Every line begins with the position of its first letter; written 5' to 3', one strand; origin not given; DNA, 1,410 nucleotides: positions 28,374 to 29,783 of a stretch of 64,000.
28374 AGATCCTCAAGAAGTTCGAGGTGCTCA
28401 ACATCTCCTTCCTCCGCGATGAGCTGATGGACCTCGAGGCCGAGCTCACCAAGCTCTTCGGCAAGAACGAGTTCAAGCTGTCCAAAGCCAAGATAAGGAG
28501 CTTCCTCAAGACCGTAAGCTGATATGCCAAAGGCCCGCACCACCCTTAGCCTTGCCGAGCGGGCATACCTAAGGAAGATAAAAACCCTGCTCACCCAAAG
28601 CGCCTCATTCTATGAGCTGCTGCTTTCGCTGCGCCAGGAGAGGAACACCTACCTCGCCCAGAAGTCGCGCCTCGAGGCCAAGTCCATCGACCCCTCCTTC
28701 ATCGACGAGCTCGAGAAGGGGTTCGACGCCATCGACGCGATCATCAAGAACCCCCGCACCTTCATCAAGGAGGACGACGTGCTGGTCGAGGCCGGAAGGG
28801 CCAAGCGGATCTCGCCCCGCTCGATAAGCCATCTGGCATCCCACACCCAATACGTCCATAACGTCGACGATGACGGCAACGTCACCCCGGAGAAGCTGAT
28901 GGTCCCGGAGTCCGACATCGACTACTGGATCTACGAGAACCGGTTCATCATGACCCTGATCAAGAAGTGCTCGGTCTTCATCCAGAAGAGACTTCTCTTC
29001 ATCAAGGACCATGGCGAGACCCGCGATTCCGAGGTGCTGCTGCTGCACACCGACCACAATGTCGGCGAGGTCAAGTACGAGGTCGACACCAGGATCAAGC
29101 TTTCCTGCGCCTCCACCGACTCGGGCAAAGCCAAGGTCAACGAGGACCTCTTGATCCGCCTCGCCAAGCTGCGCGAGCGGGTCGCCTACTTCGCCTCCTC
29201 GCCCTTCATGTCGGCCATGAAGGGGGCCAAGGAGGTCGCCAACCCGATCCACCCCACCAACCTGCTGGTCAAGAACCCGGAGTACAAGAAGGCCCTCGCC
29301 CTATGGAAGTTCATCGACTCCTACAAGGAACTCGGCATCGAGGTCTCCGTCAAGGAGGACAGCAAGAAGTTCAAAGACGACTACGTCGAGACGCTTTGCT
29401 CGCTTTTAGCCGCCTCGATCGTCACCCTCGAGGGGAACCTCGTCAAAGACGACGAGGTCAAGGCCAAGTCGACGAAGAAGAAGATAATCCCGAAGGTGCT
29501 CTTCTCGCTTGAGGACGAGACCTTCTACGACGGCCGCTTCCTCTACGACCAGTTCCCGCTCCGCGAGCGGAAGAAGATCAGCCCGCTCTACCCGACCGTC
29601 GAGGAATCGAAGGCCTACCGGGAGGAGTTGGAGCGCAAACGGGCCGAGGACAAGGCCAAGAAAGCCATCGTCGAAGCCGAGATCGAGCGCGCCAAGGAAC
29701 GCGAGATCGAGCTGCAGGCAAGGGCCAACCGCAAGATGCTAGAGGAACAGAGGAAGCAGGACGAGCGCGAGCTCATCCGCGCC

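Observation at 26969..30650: Membrane-anchored McrB-family GTPase with a partner ending in a ~250-aa acidic/proline-rich disordered tail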

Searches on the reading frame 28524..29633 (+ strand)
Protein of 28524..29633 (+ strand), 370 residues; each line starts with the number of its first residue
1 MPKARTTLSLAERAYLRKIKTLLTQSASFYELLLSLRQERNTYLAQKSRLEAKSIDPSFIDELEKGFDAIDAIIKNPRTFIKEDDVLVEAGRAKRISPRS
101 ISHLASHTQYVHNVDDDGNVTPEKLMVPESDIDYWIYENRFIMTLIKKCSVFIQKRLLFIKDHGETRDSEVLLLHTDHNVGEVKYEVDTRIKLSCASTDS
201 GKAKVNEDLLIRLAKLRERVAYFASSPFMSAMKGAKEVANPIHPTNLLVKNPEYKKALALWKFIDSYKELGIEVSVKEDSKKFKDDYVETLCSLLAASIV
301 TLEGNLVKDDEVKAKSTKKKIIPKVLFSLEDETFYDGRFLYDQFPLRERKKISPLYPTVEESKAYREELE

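Call 16: find_homologous_proteins(query=window:28524-29633:+, max_evalue=0.001)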
Query seq(370 aa) (370 aa): 138 proteins with E <= 0.001 among 5053 candidates; the best 120 are listed.
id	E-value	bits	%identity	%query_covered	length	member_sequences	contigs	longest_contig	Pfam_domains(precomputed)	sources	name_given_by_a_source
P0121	4.3e-234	794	98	100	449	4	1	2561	PF09823.16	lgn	-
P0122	2.0e-149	516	98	65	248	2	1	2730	PF09823.16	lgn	-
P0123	4.4e-124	432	56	94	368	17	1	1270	PF09823.16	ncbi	-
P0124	6.5e-106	373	52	93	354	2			PF09823.16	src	-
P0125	2.0e-105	371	51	93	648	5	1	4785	PF09823.16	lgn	-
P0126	2.2e-105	371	49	98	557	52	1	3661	PF09823.16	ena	-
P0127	2.6e-105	371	53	89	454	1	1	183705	PF09823.16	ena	-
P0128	5.2e-105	370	53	89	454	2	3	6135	PF09823.16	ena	-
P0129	9.1e-102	359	50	95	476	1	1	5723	-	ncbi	-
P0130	2.3e-101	358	50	95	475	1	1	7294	-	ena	-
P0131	2.4e-101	357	53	90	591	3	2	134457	-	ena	-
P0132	1.5e-100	355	49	95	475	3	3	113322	PF09823.16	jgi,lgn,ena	-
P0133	3.1e-100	354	47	97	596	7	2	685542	PF09823.16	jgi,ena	-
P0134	6.1e-100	353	50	92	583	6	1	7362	PF09823.16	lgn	-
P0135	1.0e-99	352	46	99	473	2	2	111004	PF09823.16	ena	-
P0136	2.1e-99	351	47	99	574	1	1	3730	PF09823.16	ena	-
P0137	3.2e-99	351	47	95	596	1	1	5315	PF09823.16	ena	-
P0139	6.5e-99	350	48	93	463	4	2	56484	PF09823.16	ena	-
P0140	9.5e-99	349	46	99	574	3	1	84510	PF09823.16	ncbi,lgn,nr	ncbi:MAG: DUF2357 domain-containing protein [Candidatus Enteromonas sp.]|nr:DUF2357 domain-containin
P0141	3.2e-98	347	48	92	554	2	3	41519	PF09823.16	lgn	-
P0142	5.0e-98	347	50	92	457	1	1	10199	PF09823.16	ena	-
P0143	1.3e-97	345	47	91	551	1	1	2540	PF09823.16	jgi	jgi:hypothetical protein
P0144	1.3e-97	345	48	92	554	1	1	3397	PF09823.16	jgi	-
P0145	1.5e-97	345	49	92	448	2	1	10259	PF09823.16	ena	-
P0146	2.4e-97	344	46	98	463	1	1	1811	PF09823.16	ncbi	-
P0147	3.7e-97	344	45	94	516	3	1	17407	PF09823.16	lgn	-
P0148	4.7e-97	343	47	99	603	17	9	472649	PF09823.16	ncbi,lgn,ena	-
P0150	6.6e-97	343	45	99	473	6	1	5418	PF09823.16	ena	-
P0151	1.5e-96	342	44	99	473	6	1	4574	PF09823.16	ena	-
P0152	2.6e-96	341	46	97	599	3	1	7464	PF09823.16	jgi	jgi:hypothetical protein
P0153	2.7e-96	341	46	98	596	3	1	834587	PF09823.16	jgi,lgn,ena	-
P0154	5.7e-96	340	46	97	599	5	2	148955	PF09823.16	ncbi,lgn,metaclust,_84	metaclust:\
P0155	6.9e-96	340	45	100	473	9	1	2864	PF09823.16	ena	-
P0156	7.0e-96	340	48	92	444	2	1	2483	PF09823.16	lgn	-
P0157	1.1e-95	339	47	97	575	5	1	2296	PF09823.16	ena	-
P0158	1.5e-95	338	46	95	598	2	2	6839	PF09823.16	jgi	jgi:DNA repair protein SbcC/Rad50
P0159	2.4e-95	338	47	97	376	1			PF09823.16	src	-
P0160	2.4e-95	338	48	92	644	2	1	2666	PF09823.16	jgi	jgi:hypothetical protein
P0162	1.5e-93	332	45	97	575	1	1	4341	PF09823.16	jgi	jgi:hypothetical protein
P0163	1.7e-93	332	47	94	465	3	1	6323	PF09823.16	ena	-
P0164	3.4e-93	331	45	98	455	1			PF09823.16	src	-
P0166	6.4e-93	330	44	98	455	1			PF09823.16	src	-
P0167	1.2e-92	329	44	98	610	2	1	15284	PF09823.16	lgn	-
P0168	1.2e-92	329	46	95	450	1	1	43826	PF09823.16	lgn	-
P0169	3.3e-92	327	44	98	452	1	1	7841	PF09823.16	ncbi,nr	ncbi:MAG: DUF2357 domain-containing protein [Bacilli bacterium]|nr:DUF2357 domain-containing protein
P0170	5.4e-92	327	47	93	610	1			PF09823.16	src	-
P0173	2.9e-91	324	47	93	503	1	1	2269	PF09823.16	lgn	-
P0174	3.0e-91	324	45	95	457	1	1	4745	PF09823.16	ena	-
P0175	3.1e-91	324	48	88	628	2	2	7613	PF09823.16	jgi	jgi:hypothetical protein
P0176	9.0e-91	323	47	89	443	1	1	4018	PF09823.16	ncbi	-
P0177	2.6e-90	321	47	89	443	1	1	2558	PF09823.16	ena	-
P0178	7.5e-90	320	49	85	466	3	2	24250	PF09823.16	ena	-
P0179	2.5e-89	318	45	92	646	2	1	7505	PF09823.16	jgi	jgi:hypothetical protein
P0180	4.3e-89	317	46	91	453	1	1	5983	PF09823.16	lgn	-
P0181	2.0e-88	315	44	91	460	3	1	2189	PF09823.16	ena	-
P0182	2.8e-88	315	48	82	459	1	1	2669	PF09823.16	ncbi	-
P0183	3.5e-88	314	43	93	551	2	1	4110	PF09823.16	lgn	-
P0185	1.1e-87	313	44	91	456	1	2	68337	PF09823.16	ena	-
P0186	1.4e-87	312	43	96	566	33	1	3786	PF09823.16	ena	-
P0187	1.6e-87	312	45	91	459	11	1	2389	PF09823.16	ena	-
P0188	1.9e-87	312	44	91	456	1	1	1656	PF09823.16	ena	-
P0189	3.3e-87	311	44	94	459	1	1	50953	PF09823.16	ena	-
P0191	7.1e-87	310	44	93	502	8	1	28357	PF09823.16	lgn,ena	-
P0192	9.8e-87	309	43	95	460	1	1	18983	PF09823.16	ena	-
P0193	9.9e-87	309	43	95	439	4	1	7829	PF09823.16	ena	-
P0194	1.7e-86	309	46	85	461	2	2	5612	PF09823.16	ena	-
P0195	3.6e-86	308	44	92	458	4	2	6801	PF09823.16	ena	-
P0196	2.0e-85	305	46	92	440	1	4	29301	PF09823.16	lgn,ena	-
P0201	3.9e-85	304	45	95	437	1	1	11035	PF09823.16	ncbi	-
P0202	9.2e-85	303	43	91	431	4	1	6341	PF09823.16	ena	-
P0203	1.2e-84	303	43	92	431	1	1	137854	PF09823.16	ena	-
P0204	1.3e-84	302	43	93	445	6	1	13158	PF09823.16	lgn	-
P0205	2.1e-84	302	44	91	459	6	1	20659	PF09823.16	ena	-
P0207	4.3e-84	301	43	96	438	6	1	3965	PF09823.16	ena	-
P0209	1.7e-83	299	46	82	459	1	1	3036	PF09823.16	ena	-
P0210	2.4e-83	298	44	94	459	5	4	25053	PF09823.16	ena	-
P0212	3.7e-83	298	45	85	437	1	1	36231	PF09823.16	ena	-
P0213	1.9e-82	295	45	96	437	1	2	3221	PF09823.16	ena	-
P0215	9.4e-75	270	41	85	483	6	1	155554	PF09823.16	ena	-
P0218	2.7e-53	200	45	62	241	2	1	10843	PF09823.16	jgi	jgi:predicted component of viral defense system (DUF524 family)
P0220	1.1e-50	191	33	83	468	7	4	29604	PF09823.16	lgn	-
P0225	8.3e-47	178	54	45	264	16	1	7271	PF09823.16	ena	-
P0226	2.8e-45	173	49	49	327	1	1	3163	PF09823.16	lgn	-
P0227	1.6e-43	167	33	79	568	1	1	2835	PF09823.16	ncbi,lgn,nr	ncbi:MAG: DUF2357 domain-containing protein [Clostridia bacterium]|nr:DUF2357 domain-containing prot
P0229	5.7e-42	162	33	83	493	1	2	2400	PF09823.16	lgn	-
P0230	1.1e-41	161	34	74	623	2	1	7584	PF09823.16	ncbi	ncbi:MAG TPA: DUF2357 domain-containing protein [Bacilli bacterium]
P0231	3.4e-40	156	33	72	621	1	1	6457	PF09823.16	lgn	-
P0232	3.4e-40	156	33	72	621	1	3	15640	PF09823.16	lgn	-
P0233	3.4e-40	156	33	72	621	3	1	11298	PF09823.16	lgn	-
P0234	3.7e-40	156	33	72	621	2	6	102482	PF09823.16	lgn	-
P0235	3.7e-40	156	33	72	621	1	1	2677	PF09823.16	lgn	-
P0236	3.7e-40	156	33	72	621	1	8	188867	PF09823.16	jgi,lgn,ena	-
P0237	5.6e-40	156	33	72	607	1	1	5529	PF09823.16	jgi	-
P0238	6.3e-40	156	32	72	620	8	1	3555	PF09823.16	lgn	-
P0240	1.4e-39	154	32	72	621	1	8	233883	PF09823.16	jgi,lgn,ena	-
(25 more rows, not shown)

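Call 19: search_solved_structures(query=A2, max_evalue=10, show_alignments=2)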
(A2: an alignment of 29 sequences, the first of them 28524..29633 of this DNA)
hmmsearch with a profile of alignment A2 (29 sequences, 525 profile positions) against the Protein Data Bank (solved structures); distinct sequences matched with E-value up to 10: 45.
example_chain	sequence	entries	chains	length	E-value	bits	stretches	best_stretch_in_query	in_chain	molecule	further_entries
8iqg_A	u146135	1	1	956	0.0013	20.9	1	377-497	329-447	Chromatin assembly factor 1 subunit A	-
8iqf_A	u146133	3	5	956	0.0013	20.9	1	377-497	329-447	Chromatin assembly factor 1 subunit A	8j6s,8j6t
9ijj_A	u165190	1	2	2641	0.013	17.6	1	378-476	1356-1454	Cilia and flagella associated protein 46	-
6zj3_SK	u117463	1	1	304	0.062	15.4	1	390-499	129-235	Ribosomal protein eS8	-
7sgs_A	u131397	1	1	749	0.078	15.1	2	378-493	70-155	Ensconsin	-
7dxj_A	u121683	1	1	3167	0.15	14.1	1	422-466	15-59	Huntingtin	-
21vq_V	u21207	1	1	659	0.17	14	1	308-488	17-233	Phi92_gp134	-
9b62_G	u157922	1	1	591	0.18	13.9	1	410-469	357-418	Ran GTPase-activating protein 1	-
7x3k_A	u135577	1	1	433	0.18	13.8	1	359-470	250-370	Zuotin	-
7aih_As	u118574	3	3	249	0.26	13.3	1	365-484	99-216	mL85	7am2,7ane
8dei_A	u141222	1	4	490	0.29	13.2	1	360-433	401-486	Maltodextrin-binding protein,Chromatin assembly factor 1 subunit p90 fusion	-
11ta_M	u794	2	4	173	0.35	12.9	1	367-461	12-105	FAS-associated factor 1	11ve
8pv1_Ce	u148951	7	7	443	0.38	12.8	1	360-483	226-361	Ribosome biogenesis protein NOP53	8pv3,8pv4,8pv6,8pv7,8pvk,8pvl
9cod_A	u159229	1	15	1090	0.41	12.7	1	327-466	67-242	SGNH hydrolase-type esterase domain-containing protein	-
3qwe_A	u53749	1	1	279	0.97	11.4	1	339-462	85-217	GEM-interacting protein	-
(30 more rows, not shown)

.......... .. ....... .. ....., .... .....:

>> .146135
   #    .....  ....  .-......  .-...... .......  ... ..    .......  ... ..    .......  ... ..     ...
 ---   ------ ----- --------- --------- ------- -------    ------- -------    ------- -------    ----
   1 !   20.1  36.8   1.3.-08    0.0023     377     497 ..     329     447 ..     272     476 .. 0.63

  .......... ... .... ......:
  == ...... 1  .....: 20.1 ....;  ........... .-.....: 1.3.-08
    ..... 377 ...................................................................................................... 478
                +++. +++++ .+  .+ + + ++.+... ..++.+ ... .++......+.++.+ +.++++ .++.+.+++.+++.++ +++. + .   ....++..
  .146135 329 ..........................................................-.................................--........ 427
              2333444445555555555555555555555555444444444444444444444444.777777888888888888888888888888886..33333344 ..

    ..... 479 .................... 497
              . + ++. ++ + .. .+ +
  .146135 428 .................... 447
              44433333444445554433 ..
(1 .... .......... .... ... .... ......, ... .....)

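Call 31: predict_structure(alignment_id=A2)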
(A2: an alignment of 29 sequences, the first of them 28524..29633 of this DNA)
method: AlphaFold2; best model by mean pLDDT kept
length: 370 residues; sequences in the alignment: 29
mean_pLDDT: 78.2   pTM: 0.55
mean pLDDT of the five models: 78.2, 77.6, 75.4, 72.9, 71.3
residues with pLDDT >= 90: 77; 70-90: 211; 50-70: 31; < 50: 51
segments of 3 or more residues with pLDDT < 50: 81-83, 310-316, 318-355
pLDDT, mean of each block of 10 residues (from residue 1): 62 88 88 84 88 89 94 77 65 76 86 88 75 76 94 91 82 87 85 82 85 94 90 84 82 92 90 85 88 90 67 46 40 39 42 55 70
secondary structure, 60 per line:
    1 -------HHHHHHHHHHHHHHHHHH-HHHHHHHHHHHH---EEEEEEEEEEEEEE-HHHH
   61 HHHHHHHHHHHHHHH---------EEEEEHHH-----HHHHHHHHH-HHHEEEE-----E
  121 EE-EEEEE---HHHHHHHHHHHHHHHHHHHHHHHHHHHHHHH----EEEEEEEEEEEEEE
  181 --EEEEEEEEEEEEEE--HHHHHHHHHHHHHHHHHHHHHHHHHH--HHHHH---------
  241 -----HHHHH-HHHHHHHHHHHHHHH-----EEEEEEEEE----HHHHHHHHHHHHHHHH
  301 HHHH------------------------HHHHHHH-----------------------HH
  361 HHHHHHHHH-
elements in order: H8-25 H27-38 E42-55 H57-75 E85-89 H98-106 E111-114 E120-122 E124-128 H132-162 E167-180 E183-196 H199-224 H227-231 H246-250 H252-266 E272-280 H285-304 H329-335 H359-369

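Call 41: search_protein_families(library=pfam, alignment_id=A2, max_evalue=0.1)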
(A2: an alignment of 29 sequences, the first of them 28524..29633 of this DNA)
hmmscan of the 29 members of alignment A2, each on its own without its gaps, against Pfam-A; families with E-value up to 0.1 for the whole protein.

A. member 1, window:28524-29633:+ (370 aa): 1 family
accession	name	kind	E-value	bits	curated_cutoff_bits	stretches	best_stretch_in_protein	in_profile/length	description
PF09823.15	DUF2357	-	1.2e-07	31.6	23.3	1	63-192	85-218/251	Domain of unknown function (DUF2357)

B. families by the number of members that match (of 29 scanned): 13 families
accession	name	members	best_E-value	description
PF09823.15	DUF2357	23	1.8e-09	Domain of unknown function (DUF2357)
PF21580.3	SelB_WHD3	2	0.011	Elongation factor SelB, third winged-helix domain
PF18468.6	Pfk_N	2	0.099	Phosphofructokinase N-terminal domain yeast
PF00702.32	Hydrolase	1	0.0018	haloacid dehalogenase-like hydrolase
PF08004.16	DUF1699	1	0.0044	Protein of unknown function (DUF1699)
PF04609.17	MCR_C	1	0.0045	Methyl-coenzyme M reductase operon protein C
PF15523.11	Ntox16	1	0.018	Novel toxin 16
PF24705.1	DUF7668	1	0.02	Domain of unknown function (DUF7668)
PF04977.20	DivIC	1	0.032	Septum formation initiator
PF12770.12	CHAT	1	0.034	CHAT domain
PF16740.10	SKA2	1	0.063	Spindle and kinetochore-associated protein 2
PF00278.28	Orn_DAP_Arg_deC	1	0.065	Pyridoxal-dependent decarboxylase, C-terminal sheet domain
PF05262.16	Borrelia_P83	1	0.067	Borrelia P83/100 protein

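Call 58: find_encoding_contigs(protein=P0236, flank=10000, max_places=2)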
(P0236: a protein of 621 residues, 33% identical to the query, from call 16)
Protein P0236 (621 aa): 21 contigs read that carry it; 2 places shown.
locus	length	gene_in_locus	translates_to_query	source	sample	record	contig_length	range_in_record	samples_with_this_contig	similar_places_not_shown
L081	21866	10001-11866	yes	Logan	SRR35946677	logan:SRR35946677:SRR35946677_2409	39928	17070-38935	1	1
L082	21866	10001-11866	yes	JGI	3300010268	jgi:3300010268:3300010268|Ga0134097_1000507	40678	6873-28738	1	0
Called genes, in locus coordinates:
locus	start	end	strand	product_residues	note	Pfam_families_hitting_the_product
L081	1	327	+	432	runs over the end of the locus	PF00990:GGDEF, PF00563:EAL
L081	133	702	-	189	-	-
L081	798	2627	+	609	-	PF00990:GGDEF, PF00563:EAL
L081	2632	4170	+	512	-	PF00990:GGDEF, PF00563:EAL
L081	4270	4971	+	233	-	-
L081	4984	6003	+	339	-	-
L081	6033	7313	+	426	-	-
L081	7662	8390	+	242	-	-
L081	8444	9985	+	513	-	-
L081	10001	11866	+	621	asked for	PF09823:DUF2357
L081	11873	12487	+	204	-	PF10502:Peptidase_S26 (weak), PF00717:Peptidase_S24 (weak)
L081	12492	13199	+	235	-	-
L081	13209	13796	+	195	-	-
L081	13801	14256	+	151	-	-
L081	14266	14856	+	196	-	-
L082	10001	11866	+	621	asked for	PF09823:DUF2357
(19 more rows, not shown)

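Call 59: find_encoding_contigs(protein=P0220, flank=10000, max_places=2)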
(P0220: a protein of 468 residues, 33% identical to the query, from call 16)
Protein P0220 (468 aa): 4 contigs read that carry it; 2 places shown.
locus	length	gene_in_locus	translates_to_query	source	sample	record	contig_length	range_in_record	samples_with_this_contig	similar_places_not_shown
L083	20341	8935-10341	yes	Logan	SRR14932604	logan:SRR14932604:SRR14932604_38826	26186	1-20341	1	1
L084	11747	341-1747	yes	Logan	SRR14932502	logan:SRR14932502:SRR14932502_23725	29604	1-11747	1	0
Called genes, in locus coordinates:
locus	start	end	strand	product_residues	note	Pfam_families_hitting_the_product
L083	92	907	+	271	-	-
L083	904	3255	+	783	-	-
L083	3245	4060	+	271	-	-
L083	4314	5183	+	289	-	-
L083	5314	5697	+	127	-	-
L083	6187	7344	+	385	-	-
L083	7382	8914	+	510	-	-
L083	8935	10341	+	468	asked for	PF09823:DUF2357 (weak)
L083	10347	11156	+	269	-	-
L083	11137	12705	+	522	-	PF00563:EAL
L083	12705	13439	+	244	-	PF01048:PNP_UDP_1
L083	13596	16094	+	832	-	PF00072:Response_reg, PF13426:PAS_9, PF08447:PAS_3, PF08448:PAS_4 (faint), PF08447:PAS_3, PF00990:GGDEF (weak), PF00563:EAL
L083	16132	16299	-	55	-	-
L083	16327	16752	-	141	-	PF11969:DcpS_C, PF01230:HIT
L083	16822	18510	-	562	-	-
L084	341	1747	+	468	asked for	PF09823:DUF2357 (weak)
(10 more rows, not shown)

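Call 64: fold_search(model_id=the predicted structure, library=pdb)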
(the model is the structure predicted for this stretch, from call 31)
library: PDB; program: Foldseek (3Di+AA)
matches with E <= 10: 588; with E <= 0.001: 0
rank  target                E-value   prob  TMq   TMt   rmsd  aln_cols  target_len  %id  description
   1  6wwn_K                1.4e-02  0.15  0.12  0.12  32.8       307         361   10  KIF14[391-748] - ADP-AlFx in complex with a microtubule (released 2021-05-05)
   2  5iv8_D                2.6e-02  0.69  0.09  0.20  25.0        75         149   16  The LPS Transporter LptDE from Klebsiella pneumoniae, core complex (released 2016-05-18)
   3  6wwg_N                4.1e-02  0.10  0.12  0.12  32.4       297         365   10  KIF14[391-772] dimer two-heads-bound state - ADP-AlFx in complex with a microtubule (released 2021-05-05)
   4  1kfq_A                6.8e-02  0.11  0.08  0.05  30.1       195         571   11  Crystal Structure of Exocytosis-Sensitive Phosphoprotein, pp63/parafusin (Phosphoglucomutse) from Paramecium. OPEN FOR (released 2002-01-16)
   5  6lqi_A                6.8e-02  0.11  0.09  0.03  33.5       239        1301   12  Cryo-EM structure of the mouse Piezo1 isoform Piezo1.1 (released 2020-03-04)
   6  5hnw_K                7.2e-02  0.11  0.11  0.12  35.9       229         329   10  Structural basis of backwards motion in kinesin-14: minus-end directed nKn664 in the AMPPNP state (released 2016-08-10)
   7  6wwg_K                7.7e-02  0.08  0.12  0.12  32.1       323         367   10  KIF14[391-772] dimer two-heads-bound state - ADP-AlFx in complex with a microtubule (released 2021-05-05)
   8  4uxs_C                8.6e-02  0.15  0.12  0.13  33.1       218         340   10  Conserved mechanisms of microtubule-stimulated ADP release, ATP binding, and force generation in transport kinesins (released 2014-09-24)
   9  9ca1_A                1.3e-01  0.04  0.08  0.05  31.3       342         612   12  Human TOP3B-TDRD3 core complex in DNA religation state (released 2024-07-17)
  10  7t5q_J                1.4e-01  0.08  0.08  0.09  24.4       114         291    9  Cryo-EM Structure of a Transition State of Arp2/3 Complex Activation (released 2023-06-14)
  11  5loc_A                1.5e-01  0.10  0.12  0.13  33.6       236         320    8  Crystal structure of the engineered D-Amino Acid Dehydrogenase (DAADH) (released 2017-08-16)
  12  6yfe_AB               1.6e-01  0.33  0.08  0.21  20.3        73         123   15  Virus-like particle of Beihai levi-like virus 19 (released 2020-09-02)
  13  8utn_K                1.6e-01  0.07  0.12  0.12  33.5       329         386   11  KIF1A[1-393] AMP-PNP bound two-heads-bound state in complex with a microtubule (class T23L1) (released 2024-06-12)
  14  1ia0_K                1.6e-01  0.06  0.11  0.12  32.4       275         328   11  KIF1A HEAD-MICROTUBULE COMPLEX STRUCTURE IN ATP-FORM (released 2002-03-22)
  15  7qb6_A                1.7e-01  0.06  0.08  0.16  31.3       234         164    9  Crystal Structure of Medicago truncatula Nodulin 13 (MtN13) in complex with 3-carboxybenzophenone (released 2022-10-26)
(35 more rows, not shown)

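Call 68: search_protein_representatives(protein=window:28524-29543:+)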
Query: 340 residues. Proteins with E-value up to 0.001 (for the whole library): 1494; up to 1e-10: 1018; up to 1e-30: 342. The best 150 are listed.
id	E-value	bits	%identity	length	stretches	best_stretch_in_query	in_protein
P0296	2.0e-213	723.8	98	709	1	1-340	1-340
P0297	9.1e-120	416.1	57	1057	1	6-340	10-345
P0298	1.5e-115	402.3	57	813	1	7-340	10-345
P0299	3.5e-106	371.5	52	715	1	7-340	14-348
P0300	1.7e-101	356.2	51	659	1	4-340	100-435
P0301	1.8e-100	352.7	51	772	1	5-340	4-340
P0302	6.4e-100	351.0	50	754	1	4-339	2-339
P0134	5.8e-99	347.8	50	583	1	2-340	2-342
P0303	9.1e-97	340.6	49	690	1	2-337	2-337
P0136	1.5e-95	336.6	48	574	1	3-340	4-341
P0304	1.1e-93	330.4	51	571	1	21-340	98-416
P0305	1.3e-93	330.2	47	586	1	3-339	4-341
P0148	1.5e-92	326.8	48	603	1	6-340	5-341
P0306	2.6e-92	326.0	48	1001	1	5-340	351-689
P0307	4.6e-92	325.1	45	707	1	7-339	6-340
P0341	1.7e-50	188.6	35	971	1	10-338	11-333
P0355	2.0e-47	178.5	36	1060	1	15-340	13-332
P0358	4.0e-47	177.5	35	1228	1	12-337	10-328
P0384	1.8e-43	165.6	33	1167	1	12-337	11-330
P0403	7.1e-42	160.3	31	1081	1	29-315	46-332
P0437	9.6e-40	153.3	32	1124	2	23-328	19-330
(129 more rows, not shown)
